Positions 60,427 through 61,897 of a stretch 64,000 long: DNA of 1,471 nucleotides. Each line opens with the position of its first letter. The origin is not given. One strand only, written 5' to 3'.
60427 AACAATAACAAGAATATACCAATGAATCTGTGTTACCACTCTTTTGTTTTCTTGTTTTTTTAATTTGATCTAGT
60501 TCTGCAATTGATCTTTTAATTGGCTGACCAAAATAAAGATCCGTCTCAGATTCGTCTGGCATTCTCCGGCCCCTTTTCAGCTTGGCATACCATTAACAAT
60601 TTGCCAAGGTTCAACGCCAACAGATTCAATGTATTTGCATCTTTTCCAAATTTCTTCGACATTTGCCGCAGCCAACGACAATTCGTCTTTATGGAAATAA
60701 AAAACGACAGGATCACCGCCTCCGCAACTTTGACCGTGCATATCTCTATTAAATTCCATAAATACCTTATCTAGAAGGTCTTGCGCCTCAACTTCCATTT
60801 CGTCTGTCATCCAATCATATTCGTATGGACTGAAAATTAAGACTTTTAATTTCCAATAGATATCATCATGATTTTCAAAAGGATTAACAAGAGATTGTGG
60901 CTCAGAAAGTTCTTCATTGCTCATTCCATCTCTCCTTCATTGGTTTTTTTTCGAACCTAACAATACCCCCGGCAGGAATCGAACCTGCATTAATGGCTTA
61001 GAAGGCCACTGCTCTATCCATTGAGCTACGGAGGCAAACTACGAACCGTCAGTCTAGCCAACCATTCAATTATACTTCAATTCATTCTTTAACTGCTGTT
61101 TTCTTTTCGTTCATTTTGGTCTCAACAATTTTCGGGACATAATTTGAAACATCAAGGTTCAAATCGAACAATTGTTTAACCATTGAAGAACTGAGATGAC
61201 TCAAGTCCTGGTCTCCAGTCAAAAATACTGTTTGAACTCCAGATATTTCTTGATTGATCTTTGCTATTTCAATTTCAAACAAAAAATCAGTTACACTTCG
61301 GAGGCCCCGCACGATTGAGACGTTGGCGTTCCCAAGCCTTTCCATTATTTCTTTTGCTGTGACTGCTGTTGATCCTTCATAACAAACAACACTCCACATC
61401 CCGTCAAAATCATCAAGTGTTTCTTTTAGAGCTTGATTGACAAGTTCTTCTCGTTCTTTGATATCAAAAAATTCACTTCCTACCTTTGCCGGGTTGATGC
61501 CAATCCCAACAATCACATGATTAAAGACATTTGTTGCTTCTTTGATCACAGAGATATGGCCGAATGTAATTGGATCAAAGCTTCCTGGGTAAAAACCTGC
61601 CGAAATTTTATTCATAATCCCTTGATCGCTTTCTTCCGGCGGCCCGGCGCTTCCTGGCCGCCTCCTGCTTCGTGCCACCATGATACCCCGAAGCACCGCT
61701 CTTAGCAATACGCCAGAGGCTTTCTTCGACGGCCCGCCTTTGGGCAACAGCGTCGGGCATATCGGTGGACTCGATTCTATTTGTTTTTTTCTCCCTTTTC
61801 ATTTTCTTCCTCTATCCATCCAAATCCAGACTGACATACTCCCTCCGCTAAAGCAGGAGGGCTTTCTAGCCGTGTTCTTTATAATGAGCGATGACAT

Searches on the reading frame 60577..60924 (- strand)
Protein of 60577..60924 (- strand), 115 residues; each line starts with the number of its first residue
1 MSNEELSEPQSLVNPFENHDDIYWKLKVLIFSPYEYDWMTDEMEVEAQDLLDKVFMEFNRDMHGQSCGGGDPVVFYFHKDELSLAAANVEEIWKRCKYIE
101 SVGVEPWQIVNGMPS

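Call 24: find_encoding_contigs(protein=window:60577-60924:-, flank=10000, max_places=3)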
Protein window:60577-60924:- (115 aa): 18 contigs read that carry it; 3 places shown.
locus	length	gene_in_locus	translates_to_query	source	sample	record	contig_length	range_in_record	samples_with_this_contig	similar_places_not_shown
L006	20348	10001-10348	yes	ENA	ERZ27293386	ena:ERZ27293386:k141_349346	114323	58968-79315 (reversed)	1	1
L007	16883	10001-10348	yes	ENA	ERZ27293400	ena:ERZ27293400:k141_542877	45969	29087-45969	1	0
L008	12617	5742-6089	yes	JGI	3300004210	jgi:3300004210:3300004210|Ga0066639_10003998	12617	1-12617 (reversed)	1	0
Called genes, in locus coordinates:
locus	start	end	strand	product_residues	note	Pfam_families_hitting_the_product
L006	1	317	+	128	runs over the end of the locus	-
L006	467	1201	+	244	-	PF05063:MT-A70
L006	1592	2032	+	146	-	-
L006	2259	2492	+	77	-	-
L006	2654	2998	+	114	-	-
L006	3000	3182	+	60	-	-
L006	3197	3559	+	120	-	-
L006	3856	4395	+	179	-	-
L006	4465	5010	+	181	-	-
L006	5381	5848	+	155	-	-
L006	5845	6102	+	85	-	-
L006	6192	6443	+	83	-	-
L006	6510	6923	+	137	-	-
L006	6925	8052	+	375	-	-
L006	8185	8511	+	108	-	-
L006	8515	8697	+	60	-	-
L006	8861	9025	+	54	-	-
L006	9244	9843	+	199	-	PF01467:CTP_transf_like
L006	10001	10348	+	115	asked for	-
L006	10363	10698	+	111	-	-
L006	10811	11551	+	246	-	PF10387:DUF2442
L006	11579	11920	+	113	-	-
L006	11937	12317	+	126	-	-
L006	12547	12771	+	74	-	-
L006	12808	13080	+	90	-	-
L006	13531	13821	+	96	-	-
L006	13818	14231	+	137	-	-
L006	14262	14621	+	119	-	-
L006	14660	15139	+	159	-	-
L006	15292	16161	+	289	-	-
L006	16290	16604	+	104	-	-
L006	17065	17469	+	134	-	-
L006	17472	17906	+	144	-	-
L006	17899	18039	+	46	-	-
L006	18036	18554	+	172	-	-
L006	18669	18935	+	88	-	-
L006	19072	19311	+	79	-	-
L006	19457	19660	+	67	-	-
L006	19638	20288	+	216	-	PF12728:HTH_17, PF13411:MerR_1, PF00376:MerR, PF00239:Resolvase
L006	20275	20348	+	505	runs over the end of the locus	PF04851:ResIII (faint)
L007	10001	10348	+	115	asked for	-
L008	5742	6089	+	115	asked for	-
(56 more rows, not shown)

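Call 45: find_homologous_proteins(query=L006:467-1201:+, max_evalue=1e-20)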
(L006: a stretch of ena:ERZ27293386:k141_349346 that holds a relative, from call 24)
Query L006:467-1201:+ (244 aa): 4632 proteins with E <= 1e-20 among 5268 candidates; the best 120 are listed.
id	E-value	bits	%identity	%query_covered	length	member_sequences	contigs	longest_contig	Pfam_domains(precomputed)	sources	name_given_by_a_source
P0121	2.1e-164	563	100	100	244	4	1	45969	PF05063.21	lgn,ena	-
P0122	2.3e-78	281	56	94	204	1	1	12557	PF05063.21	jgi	jgi:N6-adenosine-specific RNA methylase IME4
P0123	1.7e-68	249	50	96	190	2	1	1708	PF05063.21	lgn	-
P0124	3.4e-68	248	49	95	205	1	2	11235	PF05063.21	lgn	-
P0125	3.5e-67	245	52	91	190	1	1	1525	PF05063.21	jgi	-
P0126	3.8e-67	244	48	97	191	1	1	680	PF05063.21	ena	-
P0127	7.4e-67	243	50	90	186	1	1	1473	PF05063.21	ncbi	-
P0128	1.6e-66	242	50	91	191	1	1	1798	PF05063.21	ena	-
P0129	1.6e-66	242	51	89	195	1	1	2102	PF05063.21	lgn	-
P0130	1.9e-66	242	52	94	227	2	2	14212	PF05063.21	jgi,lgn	jgi:N6-adenosine-specific RNA methylase IME4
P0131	2.1e-66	242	48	97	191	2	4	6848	PF05063.21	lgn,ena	-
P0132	2.7e-66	242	48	97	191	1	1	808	PF05063.21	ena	-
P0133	3.4e-66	241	50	91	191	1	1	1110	PF05063.21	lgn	-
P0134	3.7e-66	241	50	91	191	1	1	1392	PF05063.21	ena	-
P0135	3.8e-66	241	48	97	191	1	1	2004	PF05063.21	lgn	-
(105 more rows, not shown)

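Call 46: find_encoding_contigs(protein=P0121, flank=10000, max_places=3)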
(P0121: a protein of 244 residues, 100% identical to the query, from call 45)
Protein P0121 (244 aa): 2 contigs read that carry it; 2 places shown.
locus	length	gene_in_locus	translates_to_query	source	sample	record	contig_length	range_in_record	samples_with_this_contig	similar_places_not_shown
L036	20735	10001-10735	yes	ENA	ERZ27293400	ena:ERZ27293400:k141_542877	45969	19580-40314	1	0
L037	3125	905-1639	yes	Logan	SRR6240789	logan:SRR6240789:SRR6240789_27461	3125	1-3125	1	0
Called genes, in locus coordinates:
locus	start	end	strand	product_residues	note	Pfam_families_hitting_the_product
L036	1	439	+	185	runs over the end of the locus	PF01467:CTP_transf_like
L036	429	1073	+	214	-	-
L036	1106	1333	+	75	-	-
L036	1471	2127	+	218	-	PF03330:DPBB_1 (weak)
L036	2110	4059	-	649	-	-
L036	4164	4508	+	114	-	PF20274:cREC_REC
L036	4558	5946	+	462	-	PF13522:GATase_6, PF13537:GATase_7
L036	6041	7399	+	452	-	PF13393:tRNA-synt_His, PF03129:HGTP_anticodon (weak)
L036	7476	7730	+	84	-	-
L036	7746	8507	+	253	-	PF23023:Anti-Pycsar_Apyc1, PF00753:Lactamase_B, PF12706:Lactamase_B_2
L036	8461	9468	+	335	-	-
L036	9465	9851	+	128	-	-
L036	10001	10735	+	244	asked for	PF05063:MT-A70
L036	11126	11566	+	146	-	-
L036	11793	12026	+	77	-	-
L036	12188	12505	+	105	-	-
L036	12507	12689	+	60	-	-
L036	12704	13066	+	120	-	-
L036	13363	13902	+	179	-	-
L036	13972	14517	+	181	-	-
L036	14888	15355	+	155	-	-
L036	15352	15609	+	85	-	-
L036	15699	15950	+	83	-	-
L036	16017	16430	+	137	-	-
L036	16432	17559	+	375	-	-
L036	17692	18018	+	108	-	-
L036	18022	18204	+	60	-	-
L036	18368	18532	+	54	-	-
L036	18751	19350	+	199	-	PF01467:CTP_transf_like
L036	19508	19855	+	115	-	-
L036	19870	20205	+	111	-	-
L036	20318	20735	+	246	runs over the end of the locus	PF10387:DUF2442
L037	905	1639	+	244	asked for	PF05063:MT-A70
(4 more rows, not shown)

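Call 47: search_protein_families(library=ncbifam, proteins=[L036:2-439:+, L036:429-1073:+, L036:1471-2127:+, L036:2110-4059:-, L036:4558-5946:+, L036:6041-7399:+, L036:7746-8507:+, L036:8461-9468:+], max_evalue=0.001)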
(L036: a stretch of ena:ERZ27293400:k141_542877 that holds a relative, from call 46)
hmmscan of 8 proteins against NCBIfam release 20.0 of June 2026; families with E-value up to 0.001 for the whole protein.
L036:2-439:+ (145 aa): 11 families
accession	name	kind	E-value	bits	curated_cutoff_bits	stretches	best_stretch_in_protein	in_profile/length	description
TIGR00482.1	TIGR00482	equivalog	9.4e-29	100.8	112.45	1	2-106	25-129/194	nicotinate (nicotinamide) nucleotide adenylyltransferase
NF005519.0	PRK07152.1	equivalog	4.2e-25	88.4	315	1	1-132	28-155/361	nicotinate-nucleotide adenylyltransferase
NF000840.1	PRK00071.1-3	equivalog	9e-21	74.3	150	1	2-105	34-137/201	nicotinate-nucleotide adenylyltransferase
NF000839.0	PRK00071.1-1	equivalog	2.7e-19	70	187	1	2-106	34-138/219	nicotinate-nucleotide adenylyltransferase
NF000841.0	PRK00071.1-4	equivalog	2.7e-19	69.7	197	1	1-104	34-137/194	nicotinate-nucleotide adenylyltransferase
NF000843.0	PRK00071.2-2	equivalog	9.7e-18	64.4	240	1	1-126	39-162/212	nicotinate-nucleotide adenylyltransferase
NF000845.0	PRK00071.2-4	equivalog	4e-14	52.5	210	1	1-130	35-162/197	nicotinate-nucleotide adenylyltransferase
NF000842.0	PRK00071.2-1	equivalog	3.8e-12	46.2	167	1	11-109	36-130/191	nicotinate-nucleotide adenylyltransferase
NF006479.0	PRK08887.1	equivalog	4.4e-11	42.9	164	1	4-140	29-170/174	nicotinate-nicotinamide nucleotide adenylyltransferase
NF005410.0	PRK06973.1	equivalog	1.7e-10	40.6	214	1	1-119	49-170/243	nicotinate-nucleotide adenylyltransferase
NF000846.0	PRK00071.2-5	equivalog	4.4e-10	39.4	329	1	1-109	46-152/210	nicotinate-nucleotide adenylyltransferase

L036:429-1073:+ (214 aa): 0 families

L036:1471-2127:+ (218 aa): 2 families
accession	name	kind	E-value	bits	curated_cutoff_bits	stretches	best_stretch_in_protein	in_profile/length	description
TIGR00413.1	rlpA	subfamily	1.8e-07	31.4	82.15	1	148-209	21-84/208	septal ring lytic transglycosylase RlpA family protein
NF047735.1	MPL36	exception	6.2e-07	29.3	430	1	154-210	120-178/305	RlpA family plasminogen-binding lipoprotein MPL36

L036:2110-4059:- (649 aa): 0 families

L036:4558-5946:+ (462 aa): 8 families
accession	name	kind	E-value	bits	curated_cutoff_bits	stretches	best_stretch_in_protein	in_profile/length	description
TIGR01134.1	purF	equivalog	1.2e-115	387.4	350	1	2-443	1-432/432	amidophosphoribosyltransferase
NF001484.0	PRK00331.1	subfamily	1.2e-24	86.7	381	1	1-230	1-226/601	isomerizing glutamine--fructose-6-phosphate transaminase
TIGR01135.1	glmS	equivalog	1.9e-20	73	418.05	1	2-229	1-222/607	glutamine--fructose-6-phosphate transaminase (isomerizing)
TIGR01536.1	asn_synth_AEB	equivalog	5.2e-12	45.5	267.1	1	24-204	25-169/517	asparagine synthase (glutamine-hydrolyzing)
NF006949.0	PRK09431.1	equivalog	8.6e-07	27.8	499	1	87-231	60-193/554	asparagine synthase B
NF002620.0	PRK02277.1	subfamily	1.4e-05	24.9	115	1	269-370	81-172/201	orotate phosphoribosyltransferase-like protein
TIGR03108.1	eps_aminotran_1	hypoth_equivalog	5.6e-05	22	816.9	1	86-201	59-166/628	XrtA/PEP-CTERM system amidotransferase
TIGR03104.1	trio_amidotrans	equivalog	0.00089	17.6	570.1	0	86-197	59-161/589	N-acetylglutaminylglutamine amidotransferase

L036:6041-7399:+ (452 aa): 19 families
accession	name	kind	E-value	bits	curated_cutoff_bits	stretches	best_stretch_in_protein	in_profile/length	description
TIGR00442.1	hisS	equivalog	1e-95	321.1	286.75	1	7-437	5-404/406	histidine--tRNA ligase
TIGR00443.1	hisZ_biosyn_reg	equivalog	1.9e-30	106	271.65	2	50-174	29-144/314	ATP phosphoribosyltransferase regulatory subunit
NF008941.0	PRK12292.2-4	equivalog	1.1e-22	80.6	447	1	1-384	6-358/393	ATP phosphoribosyltransferase regulatory subunit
NF008953.0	PRK12295.1-6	equivalog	4.6e-21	75.2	384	2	51-174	31-143/384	ATP phosphoribosyltransferase regulatory subunit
NF009085.0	PRK12420.1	equivalog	8.1e-21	74.8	540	1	49-445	38-425/426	histidine--tRNA ligase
NF008940.0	PRK12292.2-3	equivalog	3.6e-17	62.2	450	2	274-411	255-388/404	ATP phosphoribosyltransferase regulatory subunit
NF008936.0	PRK12292.1-3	equivalog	4.1e-17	62.1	492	1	35-417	25-394/406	ATP phosphoribosyltransferase regulatory subunit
NF008942.0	PRK12292.2-5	equivalog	1.4e-12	47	643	1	279-423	273-404/434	ATP phosphoribosyltransferase regulatory subunit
NF008950.0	PRK12295.1-3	equivalog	5e-11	42.5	492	1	272-336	314-374/387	ATP phosphoribosyltransferase regulatory subunit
NF008951.0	PRK12295.1-4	equivalog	2.7e-10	39.7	364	1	271-340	305-370/374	ATP phosphoribosyltransferase regulatory subunit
NF008939.0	PRK12292.2-1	equivalog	7.4e-10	38.1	335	1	72-385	56-361/391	ATP phosphoribosyltransferase regulatory subunit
NF008948.0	PRK12295.1-1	equivalog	2.3e-09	36.8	622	1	242-337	278-369/376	ATP phosphoribosyltransferase regulatory subunit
NF008945.0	PRK12292.3-3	equivalog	3.4e-09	36.3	409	0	73-174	50-146/368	ATP phosphoribosyltransferase regulatory subunit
NF009086.0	PRK12421.1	equivalog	1.7e-07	30.5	318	1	259-385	254-357/389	ATP phosphoribosyltransferase regulatory subunit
NF008952.0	PRK12295.1-5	equivalog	9.3e-07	28.3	360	1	281-328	302-347/363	ATP phosphoribosyltransferase regulatory subunit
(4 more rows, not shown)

L036:7746-8507:+ (253 aa): 13 families
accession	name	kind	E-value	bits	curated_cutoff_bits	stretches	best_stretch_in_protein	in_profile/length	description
TIGR02651.1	RNase_Z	equivalog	2.7e-16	59.5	292.95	1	2-81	1-79/302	ribonuclease Z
NF000801.0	PRK00055.1-3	equivalog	2.5e-14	53.1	252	1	1-73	2-73/307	ribonuclease Z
NF047919.1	lactonase_YtnP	equivalog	4.3e-08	32.7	425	1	24-102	70-144/274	YtnP family quorum-quenching lactonase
NF000800.0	PRK00055.1-1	equivalog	2.8e-07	29.8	398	1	29-73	32-76/305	ribonuclease Z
TIGR02649.1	true_RNase_BN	exception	7.3e-07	28.5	563.7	1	31-95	33-98/304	ribonuclease BN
NF041851.1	cyc_nuc_deg_phdiest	equivalog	9.3e-07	28.5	400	1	1-194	1-181/253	cyclic nucleotide-degrading phosphodiesterase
NF041257.1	GntH_guanitoxin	equivalog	1.3e-06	27.5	333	1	1-72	13-86/374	guanitoxin biosynthesis MBL fold metallo-hydrolase GntH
NF000805.0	PRK00055.2-3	equivalog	1.4e-06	27.8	416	1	6-71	9-73/307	ribonuclease Z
NF047979.1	lactonase_AidB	equivalog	2.4e-06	27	360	1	36-81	76-120/271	AidB family quorum-quenching N-acyl homoserine lactonase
NF002553.0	PRK02113.1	equivalog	7.9e-06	25.5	386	1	19-145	34-151/252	MBL fold metallo-hydrolase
NF038231.1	MBL_Geo_Pelo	equivalog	1.4e-05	24.8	360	1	13-91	27-100/250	GPMC system MBL fold metallohydrolase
NF000806.0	PRK00055.2-4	equivalog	2.1e-05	23.9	363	1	2-67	3-67/280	ribonuclease Z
NF000804.0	PRK00055.2-1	equivalog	0.00043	19.4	402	1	3-80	6-82/306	ribonuclease Z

L036:8461-9468:+ (335 aa): 1 family
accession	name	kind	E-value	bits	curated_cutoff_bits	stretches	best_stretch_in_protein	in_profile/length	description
NF008518.1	PRK11443.1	equivalog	0.00027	20.9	124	0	200-235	28-63/124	lipoprotein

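Call 49: find_homologous_proteins(query=L036:429-1073:+, max_evalue=0.00001)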
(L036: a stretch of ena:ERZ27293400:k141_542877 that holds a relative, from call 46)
Query L036:429-1073:+ (214 aa): 7973 proteins with E <= 0.00001 among 8000 candidates; the best 120 are listed.
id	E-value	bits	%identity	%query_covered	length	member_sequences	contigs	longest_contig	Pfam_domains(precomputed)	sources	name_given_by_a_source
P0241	3.8e-104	366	40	83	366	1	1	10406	-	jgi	jgi:hypothetical protein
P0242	4.8e-90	319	55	89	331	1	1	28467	PF20530.4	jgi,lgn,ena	-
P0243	1.7e-88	314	43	90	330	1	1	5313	-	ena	-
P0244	1.4e-83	298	57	82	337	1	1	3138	-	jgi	jgi:hypothetical protein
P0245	9.7e-83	295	55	70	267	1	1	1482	PF20530.4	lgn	-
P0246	1.6e-82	295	58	86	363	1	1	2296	PF20530.4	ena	-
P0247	1.6e-82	295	53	66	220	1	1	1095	PF20530.4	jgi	-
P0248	6.4e-82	293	62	72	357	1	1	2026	PF20530.4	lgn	-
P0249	9.8e-82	292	56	69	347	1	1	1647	-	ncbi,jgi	jgi:hypothetical protein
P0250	6.9e-80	286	51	75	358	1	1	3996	-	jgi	jgi:hypothetical protein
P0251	1.7e-78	282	56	82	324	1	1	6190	PF20530.4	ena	-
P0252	1.9e-76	275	50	82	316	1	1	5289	PF20530.4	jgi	-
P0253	6.4e-76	273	47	78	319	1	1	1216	-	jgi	-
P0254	7.1e-76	273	55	86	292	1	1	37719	PF24703.3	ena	-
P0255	1.5e-75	272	55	86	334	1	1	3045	PF20530.4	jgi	jgi:hypothetical protein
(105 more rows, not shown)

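Call 50: find_related_loci(query=L036:2-436:+, collection=metagenome_contigs, flank=10000)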
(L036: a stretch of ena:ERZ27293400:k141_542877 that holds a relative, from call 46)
Query L036:2-436:+ (145 aa) in metagenome_contigs; peptide patterns used: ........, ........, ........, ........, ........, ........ (x = any residue, [..] = any of these).
520 stretches matched a pattern, but none encodes a relative of the query by tblastn (E <= 1e-3).

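Call 51: find_related_loci(query=L036:2110-4059:-, collection=metagenome_contigs, flank=10000)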
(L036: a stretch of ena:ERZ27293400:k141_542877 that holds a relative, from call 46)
Query L036:2110-4059:- (649 aa) in metagenome_contigs; peptide patterns used: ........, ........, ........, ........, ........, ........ (x = any residue, [..] = any of these).
237 stretches matched a pattern, but none encodes a relative of the query by tblastn (E <= 1e-3).

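Call 69: search_protein_families(library=phrogs, alignment_id=A5, max_evalue=0.001)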
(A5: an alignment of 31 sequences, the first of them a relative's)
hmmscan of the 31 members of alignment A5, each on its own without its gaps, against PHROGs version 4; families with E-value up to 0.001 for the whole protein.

A. member 1, L036:2110-4059:- (649 aa): 0 families

B. families by the number of members that match (of 31 scanned): 5 families
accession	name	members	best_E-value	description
phrog_14557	-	2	1e-05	-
phrog_1479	-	1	4.7e-24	-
phrog_392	-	1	6.4e-20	metal-dependent hydrolase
phrog_19425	-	1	4.2e-19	phosphohydrolase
phrog_7930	-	1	8.5e-06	lipoprotein precursor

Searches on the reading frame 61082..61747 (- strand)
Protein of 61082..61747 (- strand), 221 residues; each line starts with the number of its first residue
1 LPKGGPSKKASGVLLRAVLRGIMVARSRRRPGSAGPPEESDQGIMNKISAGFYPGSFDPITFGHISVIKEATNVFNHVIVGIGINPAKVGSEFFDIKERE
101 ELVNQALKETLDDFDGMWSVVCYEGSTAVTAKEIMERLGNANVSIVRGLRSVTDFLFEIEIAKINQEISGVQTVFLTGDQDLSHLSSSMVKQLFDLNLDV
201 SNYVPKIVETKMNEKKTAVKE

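Call 5: search_protein_families(library=phrogs, proteins=[window:61082-61747:-], max_evalue=0.001)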
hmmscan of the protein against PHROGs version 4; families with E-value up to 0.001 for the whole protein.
window:61082-61747:- (221 aa): 1 family
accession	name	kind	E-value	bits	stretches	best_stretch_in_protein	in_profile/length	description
phrog_29208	-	unknown function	2.2e-20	74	1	52-215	7-158/163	-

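Call 6: search_protein_families(library=ncbifam, proteins=[window:61082-61747:-], max_evalue=0.01)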
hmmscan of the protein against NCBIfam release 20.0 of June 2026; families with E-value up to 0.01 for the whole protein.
window:61082-61747:- (221 aa): 12 families
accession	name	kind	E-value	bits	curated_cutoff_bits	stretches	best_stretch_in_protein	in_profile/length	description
TIGR01510.1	coaD_prev_kdtB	equivalog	1.9e-37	128.7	103.3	1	51-215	2-154/155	pantetheine-phosphate adenylyltransferase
TIGR00125.1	cyt_tran_rel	domain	1.4e-11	44.4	27.7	1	51-106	2-59/65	adenylyltransferase/cytidyltransferase family protein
TIGR00482.1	TIGR00482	equivalog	8.7e-08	32.4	112.45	1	53-109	2-61/194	nicotinate (nicotinamide) nucleotide adenylyltransferase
NF002243.0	PRK01153.1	subfamily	7.7e-07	28.9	127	1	51-110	3-63/175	nicotinamide-nucleotide adenylyltransferase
TIGR01527.1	arch_NMN_Atrans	equivalog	5.4e-06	26.1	181.2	1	51-112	2-64/167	nicotinamide-nucleotide adenylyltransferase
NF000842.0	PRK00071.2-1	equivalog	0.00016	21.3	167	1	55-109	9-61/191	nicotinate-nucleotide adenylyltransferase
NF000840.1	PRK00071.1-3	equivalog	0.00018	21.1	150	1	49-109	7-70/201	nicotinate-nucleotide adenylyltransferase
NF005519.0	PRK07152.1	equivalog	0.00098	18.1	315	1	52-109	5-65/361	nicotinate-nucleotide adenylyltransferase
NF003786.0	PRK05379.1-2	equivalog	0.0016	17.7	397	1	53-109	19-76/354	bifunctional nicotinamide-nucleotide adenylyltransferase/Nudix hydroxylase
NF000839.0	PRK00071.1-1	equivalog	0.0018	18.2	187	0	49-78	7-38/219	nicotinate-nucleotide adenylyltransferase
NF003790.0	PRK05379.2-2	equivalog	0.0035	16.5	403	1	45-110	16-82/354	bifunctional nicotinamide mononucleotide adenylyltransferase/ADP-ribose pyrophosphatase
NF003791.0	PRK05379.2-3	equivalog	0.0044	16.2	409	1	47-111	4-69/340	bifunctional nicotinamide-nucleotide adenylyltransferase/Nudix hydroxylase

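Call 8: search_protein_families(library=pfam, proteins=[window:61082-61747:-], max_evalue=10)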
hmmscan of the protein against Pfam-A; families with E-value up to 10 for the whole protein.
window:61082-61747:- (221 aa): 2 families
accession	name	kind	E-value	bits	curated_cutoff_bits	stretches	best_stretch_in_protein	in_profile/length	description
PF01467.32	CTP_transf_like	-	2e-14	54.4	21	1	52-192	1-132/133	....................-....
PF22525.1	H2TH_5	-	0.13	12.7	27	1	128-149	38-59/71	S13-like H2TH domain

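Call 47: search_protein_families(library=ncbifam, proteins=[window:61082-61681:-], max_evalue=0.001)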
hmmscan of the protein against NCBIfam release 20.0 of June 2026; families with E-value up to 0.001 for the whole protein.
window:61082-61681:- (199 aa): 8 families
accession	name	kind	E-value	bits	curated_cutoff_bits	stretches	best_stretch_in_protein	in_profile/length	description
TIGR01510.1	coaD_prev_kdtB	equivalog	1.4e-37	129.1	103.3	1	29-193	2-154/155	pantetheine-phosphate adenylyltransferase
TIGR00125.1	cyt_tran_rel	domain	1.1e-11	44.7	27.7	1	29-84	2-59/65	adenylyltransferase/cytidyltransferase family protein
TIGR00482.1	TIGR00482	equivalog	5.9e-08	33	112.45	1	31-87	2-61/194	nicotinate (nicotinamide) nucleotide adenylyltransferase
NF002243.0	PRK01153.1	subfamily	5.9e-07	29.2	127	1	29-88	3-63/175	nicotinamide-nucleotide adenylyltransferase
TIGR01527.1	arch_NMN_Atrans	equivalog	3.8e-06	26.5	181.2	1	29-90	2-64/167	nicotinamide-nucleotide adenylyltransferase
NF000842.0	PRK00071.2-1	equivalog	0.00012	21.8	167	1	33-87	9-61/191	nicotinate-nucleotide adenylyltransferase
NF000840.1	PRK00071.1-3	equivalog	0.00013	21.5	150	0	27-87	7-70/201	nicotinate-nucleotide adenylyltransferase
NF005519.0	PRK07152.1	equivalog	0.00076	18.5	315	0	30-87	5-65/361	nicotinate-nucleotide adenylyltransferase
